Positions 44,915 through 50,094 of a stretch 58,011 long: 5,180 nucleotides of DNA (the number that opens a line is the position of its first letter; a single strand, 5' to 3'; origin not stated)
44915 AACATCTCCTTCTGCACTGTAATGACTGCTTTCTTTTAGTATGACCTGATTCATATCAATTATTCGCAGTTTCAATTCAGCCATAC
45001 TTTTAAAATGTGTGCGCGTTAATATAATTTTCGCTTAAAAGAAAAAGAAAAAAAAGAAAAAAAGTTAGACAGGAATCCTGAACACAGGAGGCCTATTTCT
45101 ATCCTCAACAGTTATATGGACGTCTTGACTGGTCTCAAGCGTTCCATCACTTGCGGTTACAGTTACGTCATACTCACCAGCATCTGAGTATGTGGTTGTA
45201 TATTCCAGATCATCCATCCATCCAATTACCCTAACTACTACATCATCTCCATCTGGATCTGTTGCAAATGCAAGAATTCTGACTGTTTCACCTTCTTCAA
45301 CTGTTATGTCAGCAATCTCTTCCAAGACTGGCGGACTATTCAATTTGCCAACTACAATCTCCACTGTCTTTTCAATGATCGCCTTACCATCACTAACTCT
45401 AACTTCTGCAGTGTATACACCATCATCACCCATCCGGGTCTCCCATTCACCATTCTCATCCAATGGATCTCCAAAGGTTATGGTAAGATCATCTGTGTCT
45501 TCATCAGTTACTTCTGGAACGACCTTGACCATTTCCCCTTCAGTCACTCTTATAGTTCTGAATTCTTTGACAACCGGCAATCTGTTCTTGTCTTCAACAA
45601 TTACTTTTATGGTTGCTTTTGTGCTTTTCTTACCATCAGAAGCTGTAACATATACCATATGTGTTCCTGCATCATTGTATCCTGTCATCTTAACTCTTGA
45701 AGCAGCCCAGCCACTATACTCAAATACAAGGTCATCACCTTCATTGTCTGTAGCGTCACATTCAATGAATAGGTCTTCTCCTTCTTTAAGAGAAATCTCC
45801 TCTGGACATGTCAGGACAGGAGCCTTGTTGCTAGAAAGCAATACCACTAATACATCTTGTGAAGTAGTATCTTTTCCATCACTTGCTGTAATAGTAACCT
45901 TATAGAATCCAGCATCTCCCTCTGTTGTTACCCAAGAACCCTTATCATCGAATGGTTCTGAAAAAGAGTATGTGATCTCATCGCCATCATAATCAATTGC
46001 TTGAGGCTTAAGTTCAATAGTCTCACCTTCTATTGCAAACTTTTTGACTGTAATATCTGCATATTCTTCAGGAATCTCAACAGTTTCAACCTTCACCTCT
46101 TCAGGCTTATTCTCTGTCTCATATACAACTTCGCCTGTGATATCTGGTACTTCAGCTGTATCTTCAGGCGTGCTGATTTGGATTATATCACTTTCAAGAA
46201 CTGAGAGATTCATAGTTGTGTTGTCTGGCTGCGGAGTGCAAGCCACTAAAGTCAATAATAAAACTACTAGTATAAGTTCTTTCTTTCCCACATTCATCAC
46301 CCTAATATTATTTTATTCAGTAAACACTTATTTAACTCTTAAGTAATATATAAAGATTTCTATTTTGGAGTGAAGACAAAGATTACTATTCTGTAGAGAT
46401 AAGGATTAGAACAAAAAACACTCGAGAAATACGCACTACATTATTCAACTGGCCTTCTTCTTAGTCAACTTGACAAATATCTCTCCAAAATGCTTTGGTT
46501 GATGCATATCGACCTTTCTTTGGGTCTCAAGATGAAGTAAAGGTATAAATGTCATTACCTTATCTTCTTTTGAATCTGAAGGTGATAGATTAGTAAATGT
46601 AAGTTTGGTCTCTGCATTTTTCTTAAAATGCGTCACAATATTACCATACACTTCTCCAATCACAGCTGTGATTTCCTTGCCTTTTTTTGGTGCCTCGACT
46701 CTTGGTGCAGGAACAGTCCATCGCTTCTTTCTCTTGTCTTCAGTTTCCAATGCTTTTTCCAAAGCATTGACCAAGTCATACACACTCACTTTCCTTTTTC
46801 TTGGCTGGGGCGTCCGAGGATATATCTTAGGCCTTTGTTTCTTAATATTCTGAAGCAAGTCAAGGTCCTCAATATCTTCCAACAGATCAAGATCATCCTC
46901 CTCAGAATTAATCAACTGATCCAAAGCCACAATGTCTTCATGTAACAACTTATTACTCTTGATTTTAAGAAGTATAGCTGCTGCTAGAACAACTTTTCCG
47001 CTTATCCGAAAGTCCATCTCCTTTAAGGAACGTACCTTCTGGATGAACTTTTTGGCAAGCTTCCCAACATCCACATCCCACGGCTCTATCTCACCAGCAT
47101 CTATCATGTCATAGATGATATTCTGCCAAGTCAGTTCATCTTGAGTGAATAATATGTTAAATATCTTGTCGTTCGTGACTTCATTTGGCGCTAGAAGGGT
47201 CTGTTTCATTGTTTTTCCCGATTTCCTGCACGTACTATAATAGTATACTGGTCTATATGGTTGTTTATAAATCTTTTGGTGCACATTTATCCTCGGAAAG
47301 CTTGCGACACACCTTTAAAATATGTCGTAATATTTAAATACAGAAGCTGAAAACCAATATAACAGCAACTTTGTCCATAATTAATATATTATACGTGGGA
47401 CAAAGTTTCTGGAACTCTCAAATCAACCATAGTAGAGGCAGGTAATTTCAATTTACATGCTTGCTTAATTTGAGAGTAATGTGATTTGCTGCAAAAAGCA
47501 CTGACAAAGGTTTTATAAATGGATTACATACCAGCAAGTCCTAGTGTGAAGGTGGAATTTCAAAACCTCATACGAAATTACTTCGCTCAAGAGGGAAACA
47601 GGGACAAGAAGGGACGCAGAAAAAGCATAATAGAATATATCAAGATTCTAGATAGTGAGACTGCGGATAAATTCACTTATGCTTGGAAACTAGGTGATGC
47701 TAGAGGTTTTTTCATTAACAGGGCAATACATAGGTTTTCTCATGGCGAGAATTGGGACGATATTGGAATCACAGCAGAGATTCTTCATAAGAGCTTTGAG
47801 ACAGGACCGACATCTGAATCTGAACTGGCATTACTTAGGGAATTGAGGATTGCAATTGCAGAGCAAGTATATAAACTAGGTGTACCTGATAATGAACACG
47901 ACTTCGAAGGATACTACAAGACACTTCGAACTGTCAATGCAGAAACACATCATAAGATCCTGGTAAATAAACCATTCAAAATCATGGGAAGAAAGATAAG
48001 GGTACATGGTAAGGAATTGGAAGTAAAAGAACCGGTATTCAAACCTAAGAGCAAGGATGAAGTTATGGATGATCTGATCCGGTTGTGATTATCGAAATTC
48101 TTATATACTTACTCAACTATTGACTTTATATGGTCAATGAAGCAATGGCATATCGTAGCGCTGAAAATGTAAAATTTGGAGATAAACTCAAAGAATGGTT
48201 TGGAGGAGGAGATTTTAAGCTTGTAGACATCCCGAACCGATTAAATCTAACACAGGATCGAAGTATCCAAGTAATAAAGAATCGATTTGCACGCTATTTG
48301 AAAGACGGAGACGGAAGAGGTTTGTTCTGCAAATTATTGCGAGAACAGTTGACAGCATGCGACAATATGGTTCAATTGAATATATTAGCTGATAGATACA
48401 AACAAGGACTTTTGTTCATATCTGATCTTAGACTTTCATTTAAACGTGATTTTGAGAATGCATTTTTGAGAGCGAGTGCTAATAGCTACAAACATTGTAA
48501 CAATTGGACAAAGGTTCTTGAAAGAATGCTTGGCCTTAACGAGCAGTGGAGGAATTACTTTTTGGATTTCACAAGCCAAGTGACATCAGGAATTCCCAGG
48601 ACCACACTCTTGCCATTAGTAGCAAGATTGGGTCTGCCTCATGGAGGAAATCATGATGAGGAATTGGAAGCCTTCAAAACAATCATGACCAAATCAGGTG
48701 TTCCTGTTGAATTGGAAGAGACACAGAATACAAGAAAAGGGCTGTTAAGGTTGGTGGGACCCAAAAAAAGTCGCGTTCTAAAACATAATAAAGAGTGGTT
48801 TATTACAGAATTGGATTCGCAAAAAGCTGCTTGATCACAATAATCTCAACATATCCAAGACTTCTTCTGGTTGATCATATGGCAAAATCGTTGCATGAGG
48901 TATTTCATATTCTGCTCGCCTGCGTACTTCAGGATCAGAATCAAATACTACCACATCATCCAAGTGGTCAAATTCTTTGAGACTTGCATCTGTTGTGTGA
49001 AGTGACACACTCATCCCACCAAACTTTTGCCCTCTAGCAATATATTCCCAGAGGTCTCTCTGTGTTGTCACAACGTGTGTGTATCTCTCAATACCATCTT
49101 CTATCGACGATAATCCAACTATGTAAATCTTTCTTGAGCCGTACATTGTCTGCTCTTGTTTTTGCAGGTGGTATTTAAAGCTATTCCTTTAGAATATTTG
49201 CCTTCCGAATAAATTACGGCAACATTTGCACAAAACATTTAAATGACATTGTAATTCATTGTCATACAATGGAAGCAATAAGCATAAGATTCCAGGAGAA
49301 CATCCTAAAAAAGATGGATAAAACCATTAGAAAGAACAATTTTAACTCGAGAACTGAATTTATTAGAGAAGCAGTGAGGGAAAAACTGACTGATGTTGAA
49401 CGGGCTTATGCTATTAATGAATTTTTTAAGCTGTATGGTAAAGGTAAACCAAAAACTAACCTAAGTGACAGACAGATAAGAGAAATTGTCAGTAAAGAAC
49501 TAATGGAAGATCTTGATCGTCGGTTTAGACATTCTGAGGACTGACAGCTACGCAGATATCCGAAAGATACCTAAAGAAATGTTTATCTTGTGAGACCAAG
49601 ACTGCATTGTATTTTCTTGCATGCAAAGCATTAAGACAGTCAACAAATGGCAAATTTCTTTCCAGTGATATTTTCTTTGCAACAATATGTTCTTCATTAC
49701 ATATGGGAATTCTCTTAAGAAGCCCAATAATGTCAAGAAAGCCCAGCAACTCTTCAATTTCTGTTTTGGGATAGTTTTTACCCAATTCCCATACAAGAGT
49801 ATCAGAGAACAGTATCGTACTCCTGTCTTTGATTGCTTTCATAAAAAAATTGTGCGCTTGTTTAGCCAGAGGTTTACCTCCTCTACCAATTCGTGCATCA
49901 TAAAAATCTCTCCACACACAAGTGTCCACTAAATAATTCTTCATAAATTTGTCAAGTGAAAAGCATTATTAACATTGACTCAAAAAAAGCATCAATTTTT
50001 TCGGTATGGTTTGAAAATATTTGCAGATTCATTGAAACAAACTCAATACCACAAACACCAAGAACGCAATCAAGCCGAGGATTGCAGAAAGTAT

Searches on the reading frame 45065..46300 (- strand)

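Call 38: search_protein_families(library=pfam, proteins=[window:45065-46300:-])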
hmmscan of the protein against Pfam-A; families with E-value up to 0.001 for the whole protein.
window:45065-46300:- (411 aa): 6 families
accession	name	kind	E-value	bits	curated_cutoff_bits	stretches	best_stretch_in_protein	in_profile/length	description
PF00801.26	PKD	-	9.7e-13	48.4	23.5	0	364-398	46-80/80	PKD domain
PF17963.7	Big_9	-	2.1e-12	48.2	23.6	1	321-396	1-88/89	Bacterial Ig domain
PF17803.7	Cadherin_4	-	1.6e-09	38.6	25.1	1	312-393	2-66/71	Bacterial cadherin-like domain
PF19410.4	DUF5980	-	2e-06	28.6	27.1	0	367-401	62-96/97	Family of unknown function (DUF5980)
PF18911.6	PKD_4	-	8.2e-06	26.2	27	0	321-397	1-84/85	PKD domain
PF18981.6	InlK_D3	-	0.00087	19.8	25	0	363-398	38-73/75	Internalin K domain (D3/D4)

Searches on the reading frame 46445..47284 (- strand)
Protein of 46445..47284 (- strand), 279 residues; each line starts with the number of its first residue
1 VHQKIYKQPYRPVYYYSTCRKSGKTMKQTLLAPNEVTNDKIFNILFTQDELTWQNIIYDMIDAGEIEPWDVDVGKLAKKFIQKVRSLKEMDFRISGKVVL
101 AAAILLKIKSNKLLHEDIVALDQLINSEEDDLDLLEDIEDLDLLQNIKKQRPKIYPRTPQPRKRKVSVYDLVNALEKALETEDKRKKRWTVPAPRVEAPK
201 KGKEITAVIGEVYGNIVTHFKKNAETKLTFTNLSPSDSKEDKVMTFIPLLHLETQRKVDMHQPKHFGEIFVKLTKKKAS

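Call 38: search_protein_families(library=pfam, proteins=[window:46445-47284:-])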
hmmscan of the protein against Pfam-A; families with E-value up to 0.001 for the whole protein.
window:46445-47284:- (279 aa): 1 family
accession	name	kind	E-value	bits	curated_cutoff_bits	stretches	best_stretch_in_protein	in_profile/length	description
PF02616.19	SMC_ScpA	-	3.1e-18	67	24.6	1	60-273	1-231/232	Segregation and condensation protein ScpA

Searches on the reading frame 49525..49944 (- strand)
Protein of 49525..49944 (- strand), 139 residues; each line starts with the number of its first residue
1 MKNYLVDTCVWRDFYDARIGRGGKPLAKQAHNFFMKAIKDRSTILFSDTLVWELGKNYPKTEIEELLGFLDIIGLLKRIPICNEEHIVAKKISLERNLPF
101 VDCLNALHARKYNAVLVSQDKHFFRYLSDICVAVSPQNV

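Call 50: search_protein_families(library=pfam, proteins=[window:49525-49944:-])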
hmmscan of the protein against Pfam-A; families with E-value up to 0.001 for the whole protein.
window:49525-49944:- (139 aa): 1 family
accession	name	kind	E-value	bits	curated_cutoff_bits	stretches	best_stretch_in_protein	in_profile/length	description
PF01850.27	PIN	-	3e-09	38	23.6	1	4-125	1-116/120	PIN domain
